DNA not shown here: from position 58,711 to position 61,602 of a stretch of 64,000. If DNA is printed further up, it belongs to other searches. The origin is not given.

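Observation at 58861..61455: Sensory-type [FeFe]-hydrogenase module fused to GGDEF-EAL: candidate H2/redox-gated c-di-GMP enzyme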

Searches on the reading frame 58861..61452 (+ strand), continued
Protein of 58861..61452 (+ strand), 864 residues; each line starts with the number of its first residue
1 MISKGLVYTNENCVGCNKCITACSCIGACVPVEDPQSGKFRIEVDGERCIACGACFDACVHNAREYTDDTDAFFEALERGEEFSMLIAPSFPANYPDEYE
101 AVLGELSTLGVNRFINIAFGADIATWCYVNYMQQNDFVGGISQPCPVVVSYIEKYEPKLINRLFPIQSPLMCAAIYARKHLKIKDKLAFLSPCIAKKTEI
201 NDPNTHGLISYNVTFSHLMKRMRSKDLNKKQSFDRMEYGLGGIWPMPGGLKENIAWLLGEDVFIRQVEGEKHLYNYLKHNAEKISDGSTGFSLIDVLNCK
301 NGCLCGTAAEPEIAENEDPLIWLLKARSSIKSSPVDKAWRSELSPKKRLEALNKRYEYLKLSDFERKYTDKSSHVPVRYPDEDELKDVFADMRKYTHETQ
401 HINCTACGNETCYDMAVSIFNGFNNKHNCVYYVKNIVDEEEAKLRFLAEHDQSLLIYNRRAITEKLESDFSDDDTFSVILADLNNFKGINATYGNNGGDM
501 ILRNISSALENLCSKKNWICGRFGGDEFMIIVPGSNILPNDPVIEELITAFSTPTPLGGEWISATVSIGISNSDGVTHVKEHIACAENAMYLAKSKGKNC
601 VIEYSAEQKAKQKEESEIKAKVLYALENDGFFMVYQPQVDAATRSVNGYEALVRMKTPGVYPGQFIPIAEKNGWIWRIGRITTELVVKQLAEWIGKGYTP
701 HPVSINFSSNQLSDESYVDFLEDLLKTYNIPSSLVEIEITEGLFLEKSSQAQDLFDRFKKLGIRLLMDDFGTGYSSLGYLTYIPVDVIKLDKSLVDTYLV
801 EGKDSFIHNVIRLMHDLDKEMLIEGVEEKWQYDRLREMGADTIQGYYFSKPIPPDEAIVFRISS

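Call 16: find_homologous_proteins(query=window:58861-61452:+, max_evalue=1e-20)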
Query window:58861-61452:+ (864 aa): 5908 proteins with E <= 1e-20 among 8000 candidates; the best 120 are listed.
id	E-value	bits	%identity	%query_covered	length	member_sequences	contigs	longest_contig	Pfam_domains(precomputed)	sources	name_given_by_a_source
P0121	0.0e+0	1986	98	100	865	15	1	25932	PF02906.20,PF00563.26,PF00990.27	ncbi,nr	ncbi:MAG: EAL domain-containing protein [Lachnospiraceae bacterium]|nr:EAL domain-containing protein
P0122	0.0e+0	1597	77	100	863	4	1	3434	PF14697.12,PF02906.20,PF12797.13,PF12837.13,PF00037.33,PF12838.13,PF00563.26,PF00990.27,PF13237.12,PF13187.12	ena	-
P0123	0.0e+0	1578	76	100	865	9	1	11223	PF02906.20,PF04060.19,PF00037.33,PF12838.13,PF00563.26,PF00990.27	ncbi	-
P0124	0.0e+0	1440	70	100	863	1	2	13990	PF02906.20,PF12797.13,PF00037.33,PF12838.13,PF00563.26,PF00990.27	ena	-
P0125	0.0e+0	1229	61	99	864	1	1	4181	PF02906.20,PF12837.13,PF00037.33,PF12838.13,PF00563.26,PF00990.27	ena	-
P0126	0.0e+0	1214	60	99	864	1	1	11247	PF02906.20,PF12837.13,PF00037.33,PF12838.13,PF00563.26,PF00990.27,PF13187.12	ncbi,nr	ncbi:MAG: EAL domain-containing protein [Lachnospiraceae bacterium]|nr:EAL domain-containing protein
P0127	0.0e+0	1202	59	99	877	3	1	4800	PF02906.20,PF00563.26,PF00990.27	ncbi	-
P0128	0.0e+0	1200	60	100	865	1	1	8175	PF02906.20,PF04060.19,PF00037.33,PF12838.13,PF00563.26,PF24898.3,PF00990.27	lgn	-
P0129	0.0e+0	1195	60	100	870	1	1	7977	PF02906.20,PF04060.19,PF00037.33,PF12838.13,PF00563.26,PF00990.27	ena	-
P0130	0.0e+0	1183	59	100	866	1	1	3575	PF02906.20,PF04060.19,PF00037.33,PF12838.13,PF00563.26,PF00990.27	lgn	-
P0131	0.0e+0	1180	59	99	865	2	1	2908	PF02906.20,PF04060.19,PF00037.33,PF12838.13,PF00563.26,PF00990.27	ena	-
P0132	0.0e+0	1179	59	99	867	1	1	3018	PF02906.20,PF04060.19,PF12837.13,PF00037.33,PF12838.13,PF00563.26,PF00990.27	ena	-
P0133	0.0e+0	1178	59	99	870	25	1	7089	PF02906.20,PF04060.19,PF00037.33,PF12838.13,PF00563.26,PF00990.27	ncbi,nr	ncbi:MAG: EAL domain-containing protein [Lachnospiraceae bacterium]|nr:EAL domain-containing protein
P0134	0.0e+0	1176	59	99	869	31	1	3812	PF02906.20,PF00037.33,PF00563.26,PF00990.27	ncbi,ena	-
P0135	0.0e+0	1172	58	99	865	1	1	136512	PF02906.20,PF04060.19,PF12837.13,PF00037.33,PF12838.13,PF00563.26,PF00990.27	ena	-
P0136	0.0e+0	1170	58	99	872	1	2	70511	PF02906.20,PF00563.26,PF00990.27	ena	-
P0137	0.0e+0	1168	58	99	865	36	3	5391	PF14697.12,PF02906.20,PF04060.19,PF00037.33,PF12838.13,PF00563.26,PF00990.27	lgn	-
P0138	0.0e+0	1167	57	100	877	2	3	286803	PF02906.20,PF00037.33,PF12838.13,PF00563.26,PF00990.27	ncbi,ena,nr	ncbi:MAG: EAL domain-containing protein [Lachnospiraceae bacterium]|nr:EAL domain-containing protein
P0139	0.0e+0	1166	58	100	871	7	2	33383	PF02906.20,PF00037.33,PF00563.26,PF00990.27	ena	-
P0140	0.0e+0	1165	58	100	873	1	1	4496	PF02906.20,PF00037.33,PF00563.26,PF00990.27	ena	-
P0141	0.0e+0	1165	58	99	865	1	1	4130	PF02906.20,PF04060.19,PF12837.13,PF00037.33,PF12838.13,PF00563.26,PF00990.27,PF13237.12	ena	-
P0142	0.0e+0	1163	58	99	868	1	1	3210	PF02906.20,PF04060.19,PF12837.13,PF00037.33,PF12838.13,PF00563.26,PF00990.27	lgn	-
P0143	0.0e+0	1162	58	100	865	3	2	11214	PF02906.20,PF00037.33,PF00563.26,PF00990.27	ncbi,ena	-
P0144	0.0e+0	1161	59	100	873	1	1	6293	PF02906.20,PF00037.33,PF00563.26,PF00990.27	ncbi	-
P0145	0.0e+0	1160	58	99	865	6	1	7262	PF14697.12,PF02906.20,PF04060.19,PF00037.33,PF12838.13,PF00563.26,PF00990.27,PF13237.12,PF13187.12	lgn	-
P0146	0.0e+0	1158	58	100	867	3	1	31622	PF02906.20,PF04060.19,PF12837.13,PF00037.33,PF12838.13,PF00563.26,PF00990.27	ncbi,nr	ncbi:MAG: EAL domain-containing protein [Treponema sp.]|nr:EAL domain-containing protein [Treponema 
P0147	0.0e+0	1157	57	100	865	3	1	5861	PF02906.20,PF04060.19,PF12837.13,PF00037.33,PF12838.13,PF00563.26,PF00990.27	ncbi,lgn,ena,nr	ncbi:MAG: EAL domain-containing protein [Lachnospiraceae bacterium]|nr:EAL domain-containing protein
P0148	0.0e+0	1156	57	99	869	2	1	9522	PF02906.20,PF00037.33,PF12838.13,PF00563.26,PF00990.27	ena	-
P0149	0.0e+0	1156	58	100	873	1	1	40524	PF02906.20,PF00037.33,PF00563.26,PF00990.27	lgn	-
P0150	0.0e+0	1155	58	100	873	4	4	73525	PF02906.20,PF00037.33,PF00563.26,PF00990.27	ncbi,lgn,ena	-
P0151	0.0e+0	1153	58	99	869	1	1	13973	PF02906.20,PF04060.19,PF12837.13,PF00037.33,PF12838.13,PF00563.26,PF00990.27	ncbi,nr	ncbi:MAG: EAL domain-containing protein [Treponema sp.]|nr:EAL domain-containing protein [Treponema 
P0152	0.0e+0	1153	58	99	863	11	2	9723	PF02906.20,PF00563.26,PF00990.27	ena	-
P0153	0.0e+0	1150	58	100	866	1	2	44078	PF02906.20,PF04060.19,PF12837.13,PF00037.33,PF12838.13,PF00563.26,PF00990.27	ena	-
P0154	0.0e+0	1149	57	100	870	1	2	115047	PF02906.20,PF04060.19,PF00037.33,PF12838.13,PF00563.26,PF24898.3,PF00990.27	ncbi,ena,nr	ncbi:MAG: EAL domain-containing protein [Lachnospiraceae bacterium]|nr:EAL domain-containing protein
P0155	0.0e+0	1146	58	99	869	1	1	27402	PF02906.20,PF12838.13,PF00563.26,PF00990.27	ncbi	-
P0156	0.0e+0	1145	57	99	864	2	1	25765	PF02906.20,PF12837.13,PF00037.33,PF12838.13,PF00563.26,PF00990.27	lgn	-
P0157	0.0e+0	1145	58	99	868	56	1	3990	PF14697.12,PF02906.20,PF04060.19,PF12837.13,PF00037.33,PF12838.13,PF00563.26,PF00990.27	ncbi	-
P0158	0.0e+0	1144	57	100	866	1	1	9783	PF02906.20,PF00037.33,PF12838.13,PF00563.26,PF00990.27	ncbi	-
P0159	0.0e+0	1143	57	100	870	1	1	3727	PF02906.20,PF04060.19,PF00037.33,PF12838.13,PF00563.26,PF00990.27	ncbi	-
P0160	0.0e+0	1142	57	99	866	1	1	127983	PF02906.20,PF12837.13,PF00037.33,PF12838.13,PF00563.26,PF00990.27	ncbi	-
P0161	0.0e+0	1140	57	99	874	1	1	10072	PF02906.20,PF00037.33,PF12838.13,PF00563.26,PF00990.27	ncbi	-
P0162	0.0e+0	1140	58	100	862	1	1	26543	PF02906.20,PF00037.33,PF12838.13,PF00563.26,PF00990.27,PF13237.12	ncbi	-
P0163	0.0e+0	1139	57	99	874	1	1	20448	PF02906.20,PF00037.33,PF12838.13,PF00563.26,PF00990.27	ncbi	-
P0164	0.0e+0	1139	57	100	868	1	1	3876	PF02906.20,PF04060.19,PF12837.13,PF00037.33,PF12838.13,PF00563.26,PF00990.27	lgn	-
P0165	0.0e+0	1137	57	99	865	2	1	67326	PF02906.20,PF04060.19,PF12838.13,PF00563.26,PF00990.27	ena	-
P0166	0.0e+0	1137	58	99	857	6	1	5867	PF02906.20,PF04060.19,PF12837.13,PF00037.33,PF12838.13,PF00563.26,PF00990.27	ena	-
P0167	0.0e+0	1136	57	99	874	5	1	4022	PF02906.20,PF00037.33,PF12838.13,PF00563.26,PF00990.27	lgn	-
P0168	0.0e+0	1131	58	96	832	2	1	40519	PF02906.20,PF04060.19,PF00037.33,PF00563.26,PF00990.27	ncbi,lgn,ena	-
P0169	0.0e+0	1131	57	100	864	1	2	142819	PF02906.20,PF04060.19,PF00037.33,PF12838.13,PF00563.26,PF00990.27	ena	-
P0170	0.0e+0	1130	58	99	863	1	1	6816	PF02906.20,PF04060.19,PF12837.13,PF00037.33,PF12838.13,PF00563.26,PF00990.27,PF13237.12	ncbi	-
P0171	0.0e+0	1130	72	76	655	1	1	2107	PF00563.26,PF00990.27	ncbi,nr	ncbi:MAG: EAL domain-containing protein, partial [Lachnospiraceae bacterium]|nr:EAL domain-containin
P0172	0.0e+0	1130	56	99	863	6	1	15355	PF14697.12,PF02906.20,PF04060.19,PF00037.33,PF12838.13,PF00563.26,PF00990.27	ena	-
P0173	0.0e+0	1129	57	100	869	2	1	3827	PF02906.20,PF04060.19,PF00037.33,PF12838.13,PF00563.26,PF00990.27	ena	-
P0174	0.0e+0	1128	56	99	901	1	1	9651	PF02906.20,PF04060.19,PF12837.13,PF00037.33,PF12838.13,PF00563.26,PF00990.27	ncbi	-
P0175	0.0e+0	1128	57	99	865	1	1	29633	PF14697.12,PF02906.20,PF04060.19,PF12837.13,PF00037.33,PF12838.13,PF00563.26,PF00990.27,PF13237.12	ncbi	-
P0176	0.0e+0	1127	57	100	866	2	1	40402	PF02906.20,PF04060.19,PF12837.13,PF00037.33,PF12838.13,PF00563.26,PF00990.27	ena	-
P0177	0.0e+0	1126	57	99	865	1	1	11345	PF14697.12,PF02906.20,PF04060.19,PF12837.13,PF00037.33,PF12838.13,PF00563.26,PF00990.27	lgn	-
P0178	0.0e+0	1124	57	100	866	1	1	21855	PF02906.20,PF04060.19,PF12837.13,PF00037.33,PF12838.13,PF00563.26,PF00990.27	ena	-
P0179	0.0e+0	1124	57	100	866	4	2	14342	PF02906.20,PF04060.19,PF12837.13,PF00037.33,PF12838.13,PF00563.26,PF00990.27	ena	-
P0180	0.0e+0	1124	56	99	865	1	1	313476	PF02906.20,PF04060.19,PF12837.13,PF00037.33,PF12838.13,PF00563.26,PF00990.27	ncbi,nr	ncbi:MAG: EAL domain-containing protein [Lachnospiraceae bacterium]|nr:EAL domain-containing protein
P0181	0.0e+0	1122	57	99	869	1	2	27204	PF02906.20,PF04060.19,PF12837.13,PF00037.33,PF12838.13,PF00563.26,PF00990.27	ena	-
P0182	0.0e+0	1122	58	100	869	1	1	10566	PF02906.20,PF04060.19,PF00037.33,PF12838.13,PF00563.26,PF00990.27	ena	-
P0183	0.0e+0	1120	57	100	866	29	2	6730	PF02906.20,PF04060.19,PF12837.13,PF00037.33,PF12838.13,PF00563.26,PF00990.27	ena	-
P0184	0.0e+0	1120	56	99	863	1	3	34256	PF14697.12,PF02906.20,PF04060.19,PF12837.13,PF00037.33,PF12838.13,PF00563.26,PF00990.27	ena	-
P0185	0.0e+0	1119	56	100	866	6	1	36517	PF14697.12,PF02906.20,PF04060.19,PF12837.13,PF00037.33,PF12838.13,PF00563.26,PF00990.27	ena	-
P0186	0.0e+0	1119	57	99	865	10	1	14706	PF14697.12,PF02906.20,PF04060.19,PF12837.13,PF00037.33,PF12838.13,PF00563.26,PF00990.27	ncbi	-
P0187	0.0e+0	1116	56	99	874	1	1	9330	PF02906.20,PF04060.19,PF12837.13,PF00037.33,PF12838.13,PF00563.26,PF00990.27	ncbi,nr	ncbi:MAG: EAL domain-containing protein [Lachnospiraceae bacterium]|nr:EAL domain-containing protein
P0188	0.0e+0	1116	56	99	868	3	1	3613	PF02906.20,PF04060.19,PF00563.26,PF24898.3,PF00990.27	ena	-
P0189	0.0e+0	1115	56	99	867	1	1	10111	PF14697.12,PF02906.20,PF04060.19,PF12837.13,PF00037.33,PF12838.13,PF00563.26,PF00990.27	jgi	jgi:diguanylate cyclase (GGDEF)-like protein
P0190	0.0e+0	1115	56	99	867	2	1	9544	PF02906.20,PF04060.19,PF12837.13,PF00037.33,PF12838.13,PF00563.26,PF00990.27,PF13237.12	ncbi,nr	ncbi:MAG: EAL domain-containing protein [Lachnospiraceae bacterium]|nr:EAL domain-containing protein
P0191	0.0e+0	1114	55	100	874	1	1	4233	PF02906.20,PF04060.19,PF00563.26,PF00990.27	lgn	-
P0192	0.0e+0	1114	56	99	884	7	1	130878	PF02906.20,PF04060.19,PF12837.13,PF00037.33,PF12838.13,PF00563.26,PF00990.27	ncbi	-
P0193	0.0e+0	1113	57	99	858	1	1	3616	PF02906.20,PF04060.19,PF00037.33,PF12838.13,PF00563.26,PF00990.27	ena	-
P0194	0.0e+0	1111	56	99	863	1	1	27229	PF02906.20,PF04060.19,PF12838.13,PF00563.26,PF00990.27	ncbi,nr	ncbi:MAG: EAL domain-containing protein [Lachnospiraceae bacterium]|nr:EAL domain-containing protein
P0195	0.0e+0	1104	56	100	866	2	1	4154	PF02906.20,PF04060.19,PF12837.13,PF00037.33,PF12838.13,PF00563.26,PF00990.27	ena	-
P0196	0.0e+0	1103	54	99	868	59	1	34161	PF02906.20,PF04060.19,PF00563.26,PF00990.27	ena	-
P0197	0.0e+0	1103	55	99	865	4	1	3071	PF14697.12,PF02906.20,PF04060.19,PF12837.13,PF00037.33,PF12838.13,PF00563.26,PF00990.27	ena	-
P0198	0.0e+0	1103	54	99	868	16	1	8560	PF02906.20,PF04060.19,PF00037.33,PF00563.26,PF24898.3,PF00990.27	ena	-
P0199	0.0e+0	1102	55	99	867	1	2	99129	PF02906.20,PF04060.19,PF12837.13,PF00037.33,PF12838.13,PF00563.26,PF00990.27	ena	-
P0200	0.0e+0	1101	56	99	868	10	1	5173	PF02906.20,PF04060.19,PF12838.13,PF00563.26,PF24898.3,PF00990.27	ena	-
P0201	0.0e+0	1101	57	99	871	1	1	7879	PF02906.20,PF04060.19,PF12837.13,PF00037.33,PF12838.13,PF00563.26,PF00990.27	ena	-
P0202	0.0e+0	1100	55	99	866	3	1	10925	PF02906.20,PF04060.19,PF00563.26,PF00990.27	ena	-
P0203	0.0e+0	1098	55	99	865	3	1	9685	PF02906.20,PF04060.19,PF00037.33,PF12838.13,PF00563.26,PF00990.27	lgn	-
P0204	0.0e+0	1098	55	99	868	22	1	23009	PF02906.20,PF04060.19,PF12838.13,PF00563.26,PF24898.3,PF00990.27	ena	-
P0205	0.0e+0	1095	55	100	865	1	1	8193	PF14697.12,PF02906.20,PF04060.19,PF12837.13,PF00037.33,PF12838.13,PF00563.26,PF00990.27,PF13187.12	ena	-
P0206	0.0e+0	1089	56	99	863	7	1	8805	PF02906.20,PF04060.19,PF12837.13,PF00037.33,PF12838.13,PF00563.26,PF00990.27,PF13237.12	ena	-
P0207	0.0e+0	1089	54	99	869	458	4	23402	PF02906.20,PF04060.19,PF12838.13,PF00563.26,PF24898.3,PF00990.27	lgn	-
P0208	0.0e+0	1089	56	99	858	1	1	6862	PF02906.20,PF04060.19,PF12837.13,PF00037.33,PF12838.13,PF00563.26,PF00990.27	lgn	-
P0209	0.0e+0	1088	56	99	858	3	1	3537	PF02906.20,PF04060.19,PF00037.33,PF12838.13,PF00563.26,PF00990.27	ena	-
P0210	0.0e+0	1087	56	99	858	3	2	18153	PF02906.20,PF04060.19,PF12837.13,PF00037.33,PF12838.13,PF00563.26,PF00990.27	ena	-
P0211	0.0e+0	1086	55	99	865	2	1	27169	PF02906.20,PF04060.19,PF12837.13,PF00037.33,PF12838.13,PF00563.26,PF00990.27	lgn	-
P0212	0.0e+0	1086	56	100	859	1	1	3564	PF02906.20,PF04060.19,PF12837.13,PF00037.33,PF12838.13,PF00563.26,PF00990.27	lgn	-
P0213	0.0e+0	1078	54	100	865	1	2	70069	PF02906.20,PF04060.19,PF00037.33,PF12838.13,PF00563.26,PF00990.27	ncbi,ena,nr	ncbi:MAG: EAL domain-containing protein [Lachnospiraceae bacterium]|nr:EAL domain-containing protein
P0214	0.0e+0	1076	57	97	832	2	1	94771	PF02906.20,PF04060.19,PF00037.33,PF00563.26,PF00990.27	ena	-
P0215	0.0e+0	1073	56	97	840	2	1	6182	PF02906.20,PF04060.19,PF12837.13,PF00037.33,PF00563.26,PF24898.3,PF00990.27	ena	-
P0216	0.0e+0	1071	56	97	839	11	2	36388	PF02906.20,PF04060.19,PF00563.26,PF00990.27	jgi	-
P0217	0.0e+0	1069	56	99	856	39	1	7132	PF02906.20,PF12837.13,PF00037.33,PF12838.13,PF00563.26,PF00990.27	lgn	-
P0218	0.0e+0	1065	53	99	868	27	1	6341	PF02906.20,PF04060.19,PF00563.26,PF24898.3,PF00990.27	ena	-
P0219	0.0e+0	1061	54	100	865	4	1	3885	PF02906.20,PF04060.19,PF12837.13,PF00037.33,PF12838.13,PF00563.26,PF00990.27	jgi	jgi:diguanylate cyclase (GGDEF)-like protein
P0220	0.0e+0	1017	52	99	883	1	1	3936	PF02906.20,PF00563.26,PF00990.27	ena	-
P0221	3.3e-291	986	51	100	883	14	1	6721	PF02906.20,PF04060.19,PF12838.13,PF00563.26,PF00990.27,PF13237.12,PF13187.12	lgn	-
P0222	3.4e-291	986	51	99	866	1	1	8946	PF02906.20,PF04060.19,PF00037.33,PF12838.13,PF00563.26,PF00990.27,PF13237.12,PF13187.12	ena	-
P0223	2.5e-289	980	51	100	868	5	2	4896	PF14697.12,PF02906.20,PF04060.19,PF00563.26,PF00990.27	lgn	-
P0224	3.7e-289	980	50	100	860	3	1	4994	PF02906.20,PF00563.26,PF00990.27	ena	-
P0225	2.1e-288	977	51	99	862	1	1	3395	PF02906.20,PF04060.19,PF00563.26,PF00990.27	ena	-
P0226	4.2e-284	963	46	99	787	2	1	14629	PF02906.20,PF00037.33,PF12838.13,PF00563.26,PF00990.27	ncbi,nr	ncbi:MAG: EAL domain-containing protein [Lachnospiraceae bacterium]|nr:EAL domain-containing protein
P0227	1.5e-283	961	51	100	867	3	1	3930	PF14697.12,PF02906.20,PF04060.19,PF00563.26,PF00990.27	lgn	-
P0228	4.9e-282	956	50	99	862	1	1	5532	PF02906.20,PF04060.19,PF00563.26,PF00990.27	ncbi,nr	ncbi:MAG: EAL domain-containing protein [Clostridia bacterium]|nr:EAL domain-containing protein [Clo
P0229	2.5e-261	888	56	80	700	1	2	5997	PF02906.20,PF04060.19,PF00563.26,PF00990.27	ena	-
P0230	2.3e-234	798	43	99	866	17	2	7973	PF02906.20,PF04060.19,PF00563.26,PF00990.27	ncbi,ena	-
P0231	8.7e-234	797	53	79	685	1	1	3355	PF02906.20,PF04060.19,PF00563.26,PF00990.27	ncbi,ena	-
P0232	2.5e-231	788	43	99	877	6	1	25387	PF02906.20,PF04060.19,PF12837.13,PF00037.33,PF12838.13,PF00563.26,PF00990.27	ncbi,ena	-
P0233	3.8e-231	788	43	99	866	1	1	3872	PF02906.20,PF00037.33,PF00563.26,PF00990.27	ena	-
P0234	4.5e-230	784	43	99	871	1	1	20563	PF02906.20,PF04060.19,PF12837.13,PF00037.33,PF12838.13,PF00563.26,PF00990.27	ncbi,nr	ncbi:MAG: EAL domain-containing protein [Lachnospiraceae bacterium]|nr:EAL domain-containing protein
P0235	4.5e-230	784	43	99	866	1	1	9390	PF02906.20,PF00037.33,PF00563.26,PF00990.27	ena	-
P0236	5.1e-230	784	43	99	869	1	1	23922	PF02906.20,PF00037.33,PF12838.13,PF00563.26,PF00990.27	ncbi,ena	-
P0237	3.7e-229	781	42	99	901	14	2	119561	PF02906.20,PF04060.19,PF00037.33,PF12838.13,PF00563.26,PF00990.27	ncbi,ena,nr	ncbi:MAG: EAL domain-containing protein [Lachnospiraceae bacterium]|nr:EAL domain-containing protein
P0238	3.8e-229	781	42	98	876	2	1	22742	PF02906.20,PF04060.19,PF00563.26,PF00990.27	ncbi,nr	ncbi:MAG: EAL domain-containing protein [Lachnospiraceae bacterium]|nr:EAL domain-containing protein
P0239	2.1e-228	779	42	99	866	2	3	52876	PF02906.20,PF04060.19,PF00037.33,PF00563.26,PF00990.27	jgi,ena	-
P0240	6.5e-228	777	43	99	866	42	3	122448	PF02906.20,PF00037.33,PF00563.26,PF00990.27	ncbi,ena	-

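Call 24: find_encoding_contigs(protein=P0121, flank=10000, max_places=3)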
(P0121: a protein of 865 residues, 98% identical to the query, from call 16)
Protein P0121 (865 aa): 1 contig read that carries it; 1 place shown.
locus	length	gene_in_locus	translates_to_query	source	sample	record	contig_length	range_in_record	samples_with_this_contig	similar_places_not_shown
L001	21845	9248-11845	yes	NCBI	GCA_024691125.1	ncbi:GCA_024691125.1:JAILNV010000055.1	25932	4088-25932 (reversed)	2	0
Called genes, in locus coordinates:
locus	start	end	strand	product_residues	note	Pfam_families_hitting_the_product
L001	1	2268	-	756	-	PF00343:Phosphorylase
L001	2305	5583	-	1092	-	PF00133:tRNA-synt_1, PF01406:tRNA-synt_1e (faint), PF09334:tRNA-synt_1g (weak), PF08264:Anticodon_1, PF19302:DUF5915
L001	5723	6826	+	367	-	PF13487:HD_5, PF01966:HD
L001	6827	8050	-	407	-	PF17767:NAPRTase_N, PF04095:NAPRTase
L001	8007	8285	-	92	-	PF01541:GIY-YIG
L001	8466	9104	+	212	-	PF03692:CxxCxxCC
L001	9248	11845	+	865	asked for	PF02906:Fe_hyd_lg_C, PF00990:GGDEF, PF00563:EAL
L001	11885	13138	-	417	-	PF09587:PGA_cap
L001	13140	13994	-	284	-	PF01734:Patatin, PF19890:DUF6363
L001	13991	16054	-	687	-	PF08497:Radical_SAM_N, PF04055:Radical_SAM, PF11842:DUF3362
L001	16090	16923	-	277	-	PF07934:OGG_N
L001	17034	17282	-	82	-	-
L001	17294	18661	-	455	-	PF01554:MatE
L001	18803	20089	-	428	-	PF03553:Na_H_antiporter, PF03600:CitMHS (weak)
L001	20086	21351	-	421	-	PF00375:SDF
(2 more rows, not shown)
